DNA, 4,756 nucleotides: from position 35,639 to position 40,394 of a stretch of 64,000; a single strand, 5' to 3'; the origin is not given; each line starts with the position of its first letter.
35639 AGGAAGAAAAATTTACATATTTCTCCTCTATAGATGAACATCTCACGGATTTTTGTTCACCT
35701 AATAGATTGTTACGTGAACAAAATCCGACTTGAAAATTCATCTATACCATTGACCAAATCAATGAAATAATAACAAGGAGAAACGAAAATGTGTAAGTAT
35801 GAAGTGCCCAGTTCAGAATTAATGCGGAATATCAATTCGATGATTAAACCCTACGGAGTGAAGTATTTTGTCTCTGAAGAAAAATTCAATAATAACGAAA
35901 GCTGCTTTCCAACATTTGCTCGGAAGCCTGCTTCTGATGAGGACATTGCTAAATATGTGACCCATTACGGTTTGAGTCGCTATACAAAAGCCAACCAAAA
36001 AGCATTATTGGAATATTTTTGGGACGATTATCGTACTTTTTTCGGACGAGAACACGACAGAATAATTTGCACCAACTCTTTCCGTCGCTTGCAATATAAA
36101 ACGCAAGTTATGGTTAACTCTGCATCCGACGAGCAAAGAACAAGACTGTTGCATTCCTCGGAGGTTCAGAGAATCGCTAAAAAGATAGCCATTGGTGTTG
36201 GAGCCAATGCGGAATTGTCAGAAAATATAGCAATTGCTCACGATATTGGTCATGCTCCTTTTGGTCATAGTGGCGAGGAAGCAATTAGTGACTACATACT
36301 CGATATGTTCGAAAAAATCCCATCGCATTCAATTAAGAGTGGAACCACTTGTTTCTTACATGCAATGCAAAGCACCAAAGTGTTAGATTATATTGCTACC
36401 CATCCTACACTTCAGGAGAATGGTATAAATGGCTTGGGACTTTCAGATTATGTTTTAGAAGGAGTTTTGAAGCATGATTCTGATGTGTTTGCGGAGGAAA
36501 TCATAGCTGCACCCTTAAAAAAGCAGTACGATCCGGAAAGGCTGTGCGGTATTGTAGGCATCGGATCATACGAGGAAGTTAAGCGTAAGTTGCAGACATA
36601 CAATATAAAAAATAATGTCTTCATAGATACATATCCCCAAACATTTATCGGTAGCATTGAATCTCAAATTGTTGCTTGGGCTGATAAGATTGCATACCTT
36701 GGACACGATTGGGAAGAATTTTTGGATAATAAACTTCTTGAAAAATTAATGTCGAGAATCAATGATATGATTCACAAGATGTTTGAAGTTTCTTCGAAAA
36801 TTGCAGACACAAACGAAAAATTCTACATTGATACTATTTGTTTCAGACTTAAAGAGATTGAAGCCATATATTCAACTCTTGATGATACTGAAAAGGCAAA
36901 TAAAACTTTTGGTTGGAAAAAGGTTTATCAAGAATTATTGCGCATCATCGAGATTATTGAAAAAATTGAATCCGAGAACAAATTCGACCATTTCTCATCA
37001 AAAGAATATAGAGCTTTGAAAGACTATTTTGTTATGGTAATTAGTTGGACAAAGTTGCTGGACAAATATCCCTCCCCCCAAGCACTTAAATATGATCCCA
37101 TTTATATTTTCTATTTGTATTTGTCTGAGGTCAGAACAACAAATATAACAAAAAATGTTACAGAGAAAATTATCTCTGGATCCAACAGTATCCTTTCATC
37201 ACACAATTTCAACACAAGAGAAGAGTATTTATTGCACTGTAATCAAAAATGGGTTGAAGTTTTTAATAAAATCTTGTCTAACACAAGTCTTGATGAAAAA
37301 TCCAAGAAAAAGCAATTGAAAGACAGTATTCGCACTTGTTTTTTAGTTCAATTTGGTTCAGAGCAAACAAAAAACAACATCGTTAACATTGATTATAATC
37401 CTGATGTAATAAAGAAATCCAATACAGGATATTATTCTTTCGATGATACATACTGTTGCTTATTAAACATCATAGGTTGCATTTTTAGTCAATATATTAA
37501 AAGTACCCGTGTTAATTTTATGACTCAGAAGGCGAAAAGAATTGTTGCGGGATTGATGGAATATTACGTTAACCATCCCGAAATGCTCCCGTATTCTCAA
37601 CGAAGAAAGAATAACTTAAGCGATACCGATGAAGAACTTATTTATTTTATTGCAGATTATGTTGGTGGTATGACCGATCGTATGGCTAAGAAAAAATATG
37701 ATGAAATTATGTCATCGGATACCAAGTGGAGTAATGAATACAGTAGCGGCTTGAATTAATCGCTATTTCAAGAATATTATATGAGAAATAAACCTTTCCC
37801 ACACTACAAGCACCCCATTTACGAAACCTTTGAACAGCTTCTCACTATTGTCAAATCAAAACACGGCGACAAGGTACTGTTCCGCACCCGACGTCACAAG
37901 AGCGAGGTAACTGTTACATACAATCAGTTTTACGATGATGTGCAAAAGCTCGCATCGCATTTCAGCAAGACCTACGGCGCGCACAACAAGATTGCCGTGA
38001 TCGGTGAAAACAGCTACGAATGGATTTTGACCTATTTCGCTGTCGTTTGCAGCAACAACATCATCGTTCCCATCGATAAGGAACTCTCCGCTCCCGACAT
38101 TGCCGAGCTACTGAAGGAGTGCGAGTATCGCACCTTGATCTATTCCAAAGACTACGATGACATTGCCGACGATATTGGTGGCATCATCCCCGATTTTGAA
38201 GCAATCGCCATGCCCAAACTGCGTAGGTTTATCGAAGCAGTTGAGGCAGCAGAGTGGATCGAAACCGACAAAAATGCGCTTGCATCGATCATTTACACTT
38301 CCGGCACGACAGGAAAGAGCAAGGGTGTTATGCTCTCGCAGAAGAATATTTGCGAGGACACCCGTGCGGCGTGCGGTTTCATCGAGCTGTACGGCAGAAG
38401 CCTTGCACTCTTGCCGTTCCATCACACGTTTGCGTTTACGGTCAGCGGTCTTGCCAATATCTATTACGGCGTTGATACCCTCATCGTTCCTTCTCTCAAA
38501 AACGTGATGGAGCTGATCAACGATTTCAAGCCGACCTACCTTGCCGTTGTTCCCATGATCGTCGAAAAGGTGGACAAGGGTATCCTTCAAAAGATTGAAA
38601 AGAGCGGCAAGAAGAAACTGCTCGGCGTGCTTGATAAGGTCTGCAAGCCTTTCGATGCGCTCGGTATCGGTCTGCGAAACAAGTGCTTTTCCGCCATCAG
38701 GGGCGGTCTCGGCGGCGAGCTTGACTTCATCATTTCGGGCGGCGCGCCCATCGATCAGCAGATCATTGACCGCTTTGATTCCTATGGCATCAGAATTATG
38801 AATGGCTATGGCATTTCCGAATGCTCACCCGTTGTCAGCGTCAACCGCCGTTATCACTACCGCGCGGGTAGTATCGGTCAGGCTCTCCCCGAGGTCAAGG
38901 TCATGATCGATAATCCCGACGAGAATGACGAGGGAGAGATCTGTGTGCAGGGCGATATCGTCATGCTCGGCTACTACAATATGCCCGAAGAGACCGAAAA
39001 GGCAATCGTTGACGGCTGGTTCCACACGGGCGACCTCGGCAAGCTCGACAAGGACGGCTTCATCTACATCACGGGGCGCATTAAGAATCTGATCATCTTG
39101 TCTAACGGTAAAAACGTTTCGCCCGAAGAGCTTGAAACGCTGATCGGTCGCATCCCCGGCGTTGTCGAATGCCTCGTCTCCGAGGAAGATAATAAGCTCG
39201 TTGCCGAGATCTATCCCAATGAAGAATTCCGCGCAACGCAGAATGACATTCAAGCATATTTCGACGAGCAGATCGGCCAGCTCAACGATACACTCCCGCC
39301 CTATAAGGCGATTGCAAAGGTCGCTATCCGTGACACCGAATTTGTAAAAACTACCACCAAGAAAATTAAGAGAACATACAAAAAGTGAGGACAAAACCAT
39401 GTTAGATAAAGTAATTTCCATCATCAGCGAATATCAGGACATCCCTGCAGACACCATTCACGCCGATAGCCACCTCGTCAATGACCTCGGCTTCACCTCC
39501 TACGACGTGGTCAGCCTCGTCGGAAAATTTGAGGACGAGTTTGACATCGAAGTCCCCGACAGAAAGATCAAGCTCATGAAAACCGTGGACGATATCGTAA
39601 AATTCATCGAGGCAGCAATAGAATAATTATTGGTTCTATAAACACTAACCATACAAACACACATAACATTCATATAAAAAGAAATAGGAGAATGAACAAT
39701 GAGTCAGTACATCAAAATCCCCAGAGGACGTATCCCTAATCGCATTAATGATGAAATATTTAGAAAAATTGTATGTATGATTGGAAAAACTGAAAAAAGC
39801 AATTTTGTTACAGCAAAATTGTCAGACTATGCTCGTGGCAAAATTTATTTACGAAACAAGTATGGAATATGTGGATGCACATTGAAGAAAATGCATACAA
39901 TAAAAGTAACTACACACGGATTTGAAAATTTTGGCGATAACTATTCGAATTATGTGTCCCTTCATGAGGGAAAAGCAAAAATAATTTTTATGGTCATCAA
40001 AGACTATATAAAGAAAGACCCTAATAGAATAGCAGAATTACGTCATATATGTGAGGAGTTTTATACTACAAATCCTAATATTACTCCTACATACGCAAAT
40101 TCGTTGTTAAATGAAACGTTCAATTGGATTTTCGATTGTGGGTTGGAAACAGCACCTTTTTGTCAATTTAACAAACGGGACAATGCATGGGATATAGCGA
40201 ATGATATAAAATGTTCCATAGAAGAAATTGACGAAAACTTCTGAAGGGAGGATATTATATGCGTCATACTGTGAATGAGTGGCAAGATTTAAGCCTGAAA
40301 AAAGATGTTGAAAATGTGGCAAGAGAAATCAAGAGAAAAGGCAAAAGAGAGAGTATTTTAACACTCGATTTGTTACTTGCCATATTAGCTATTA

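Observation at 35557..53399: Island-level hypothesis: a switchable, stress-sensing chemical or defence cargo module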

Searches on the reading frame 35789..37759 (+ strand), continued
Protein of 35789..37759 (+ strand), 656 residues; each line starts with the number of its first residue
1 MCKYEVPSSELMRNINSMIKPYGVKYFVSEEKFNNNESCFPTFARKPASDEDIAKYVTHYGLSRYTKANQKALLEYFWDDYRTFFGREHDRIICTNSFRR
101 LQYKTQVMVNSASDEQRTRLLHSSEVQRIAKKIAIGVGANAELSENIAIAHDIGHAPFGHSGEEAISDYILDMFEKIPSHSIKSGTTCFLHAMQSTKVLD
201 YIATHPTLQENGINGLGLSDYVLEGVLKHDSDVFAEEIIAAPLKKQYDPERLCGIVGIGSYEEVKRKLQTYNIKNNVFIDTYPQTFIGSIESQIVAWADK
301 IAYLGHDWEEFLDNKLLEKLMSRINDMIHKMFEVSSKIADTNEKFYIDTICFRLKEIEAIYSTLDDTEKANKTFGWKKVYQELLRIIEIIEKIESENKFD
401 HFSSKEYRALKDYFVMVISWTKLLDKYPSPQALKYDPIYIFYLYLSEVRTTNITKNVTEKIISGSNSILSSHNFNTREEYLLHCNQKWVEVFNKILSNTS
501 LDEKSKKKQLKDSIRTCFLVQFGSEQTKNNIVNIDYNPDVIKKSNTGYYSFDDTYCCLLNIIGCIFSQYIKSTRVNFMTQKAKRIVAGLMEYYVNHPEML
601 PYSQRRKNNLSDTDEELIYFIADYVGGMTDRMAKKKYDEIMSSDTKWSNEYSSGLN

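Call 103: search_protein_families(library=padloc, proteins=[L101:4764-6302:+, L101:609-1466:-, L101:1463-2071:-], max_evalue=0.001)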
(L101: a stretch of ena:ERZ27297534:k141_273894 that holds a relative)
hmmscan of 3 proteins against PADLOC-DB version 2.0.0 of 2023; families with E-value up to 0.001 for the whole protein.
L101:4764-6302:+ (512 aa): 132 families (the best 25 are shown)
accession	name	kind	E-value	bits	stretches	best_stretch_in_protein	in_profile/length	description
PDLC02979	AriA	-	6.7e-76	254.5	1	1-380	1-373/373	-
PDLC02358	Old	-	5.9e-30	102.6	2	221-404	163-354/578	Old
PDLC00090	GajA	-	4.7e-25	86.3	2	1-85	1-87/659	AAA ATPase domain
PDLC00066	GajA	-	2.1e-23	80.7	2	292-398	236-337/567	AAA ATPase domain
PDLC00067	GajA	-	1.5e-22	77.8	2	2-80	4-79/604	AAA ATPase domain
PDLC00077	GajA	-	9.9e-22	75.2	2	225-397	232-397/616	AAA ATPase domain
PDLC00091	GajA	-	1.1e-21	75.4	2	213-399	181-361/627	AAA ATPase domain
PDLC00069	GajA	-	3.5e-21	73.3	2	1-81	1-84/687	AAA ATPase domain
PDLC04168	GajA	-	3.7e-21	73.4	2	1-87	1-84/570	-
PDLC00065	GajA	-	8.4e-21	72.4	1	1-402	1-409/670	AAA ATPase domain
PDLC00061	GajA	-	1.5e-20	71.3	2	337-409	322-395/652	AAA ATPase domain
PDLC00096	GajA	-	4.5e-20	69.9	2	1-92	1-95/630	AAA ATPase domain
PDLC00070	GajA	-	6.4e-20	69.3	2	192-399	141-356/596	AAA ATPase domain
PDLC00062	GajA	-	1.1e-18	65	2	299-406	265-369/639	AAA ATPase domain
PDLC00076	GajA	-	2e-18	64.2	2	205-397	217-407/700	AAA ATPase domain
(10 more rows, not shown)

L101:609-1466:- (285 aa): 7 families
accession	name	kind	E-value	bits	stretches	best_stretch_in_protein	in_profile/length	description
PDLC00411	ThsA1|ThsA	-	1.7e-134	445.8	1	1-284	1-272/275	Macro domain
PDLC00413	ThsA1|ThsA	-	5e-41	139.2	1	26-281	14-267/278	Macro domain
PDLC00415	ThsA1|ThsA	-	1.5e-14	52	1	57-276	43-262/281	Macro domain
PDLC00439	ThsA2|ThsA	-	7.4e-13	46.5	1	59-276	45-263/282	Macro domain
PDLC00414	ThsA1|ThsA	-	7.2e-09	33.3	1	62-273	55-268/292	Macro domain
PDLC00408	ThsA1|ThsA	-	3.8e-07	27.8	1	50-264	40-279/297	Macro domain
PDLC00410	ThsA1|ThsA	-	3.9e-07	27.5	1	53-274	43-263/281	Macro domain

L101:1463-2071:- (202 aa): 3 families
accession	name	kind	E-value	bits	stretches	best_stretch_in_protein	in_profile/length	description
PDLC00432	ThsB1|ThsB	-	1.2e-107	356.2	1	1-202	1-202/202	TIR-like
PDLC00427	ThsB1|ThsB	-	2.9e-15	54.6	2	2-101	4-98/170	TIR-like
PDLC00429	ThsB1|ThsB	-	0.00026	19.1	0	134-180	79-127/167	TIR-like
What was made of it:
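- Closest known: Anti-phage dGTPases, which act by nucleotide depletion. Same: A homologue lies beside Thoeris and AriA (call 103).
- One homologue lies between Thoeris and AriA (call 103).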

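Call 107: search_protein_families(library=pfam, proteins=[L009:9968-10516:+, L098:5572-7098:+, L011:5864-6379:+], max_evalue=0.01)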
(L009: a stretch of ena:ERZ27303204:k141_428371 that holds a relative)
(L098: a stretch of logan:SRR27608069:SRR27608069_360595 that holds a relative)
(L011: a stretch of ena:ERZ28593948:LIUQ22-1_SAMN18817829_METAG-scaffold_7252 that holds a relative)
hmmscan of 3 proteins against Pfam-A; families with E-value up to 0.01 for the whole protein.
L009:9968-10516:+ (182 aa): 0 families

L098:5572-7098:+ (508 aa): 0 families

L011:5864-6379:+ (172 aa): 0 families

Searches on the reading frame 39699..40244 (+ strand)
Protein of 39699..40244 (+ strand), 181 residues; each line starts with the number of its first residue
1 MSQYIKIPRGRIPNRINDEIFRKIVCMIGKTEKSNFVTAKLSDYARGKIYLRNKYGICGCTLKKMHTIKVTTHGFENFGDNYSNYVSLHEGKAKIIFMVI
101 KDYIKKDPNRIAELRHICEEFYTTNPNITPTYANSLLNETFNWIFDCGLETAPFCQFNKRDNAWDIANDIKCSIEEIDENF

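Call 4: search_protein_families(library=pfam, proteins=[window:39699-40244:+], max_evalue=0.01)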
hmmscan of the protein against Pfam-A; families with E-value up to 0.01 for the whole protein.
window:39699-40244:+ (181 aa): 0 families

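Call 13: search_protein_families(library=padloc, proteins=[window:39699-40244:+], max_evalue=0.01)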
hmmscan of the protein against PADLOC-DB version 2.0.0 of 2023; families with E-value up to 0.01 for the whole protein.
window:39699-40244:+ (181 aa): 0 families

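Call 14: search_protein_families(library=ncbifam, proteins=[window:39699-40244:+], max_evalue=0.01)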
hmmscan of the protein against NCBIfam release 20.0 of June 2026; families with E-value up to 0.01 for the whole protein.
window:39699-40244:+ (181 aa): 0 families

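Call 27: search_protein_families(library=pfam, proteins=[window:39699-40244:+], max_evalue=0.1)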
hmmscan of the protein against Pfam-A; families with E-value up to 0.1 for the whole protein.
window:39699-40244:+ (181 aa): 0 families

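Call 72: search_protein_families(library=phrogs, proteins=[window:39699-40244:+], max_evalue=0.01)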
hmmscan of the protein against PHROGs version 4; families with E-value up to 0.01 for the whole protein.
window:39699-40244:+ (181 aa): 0 families
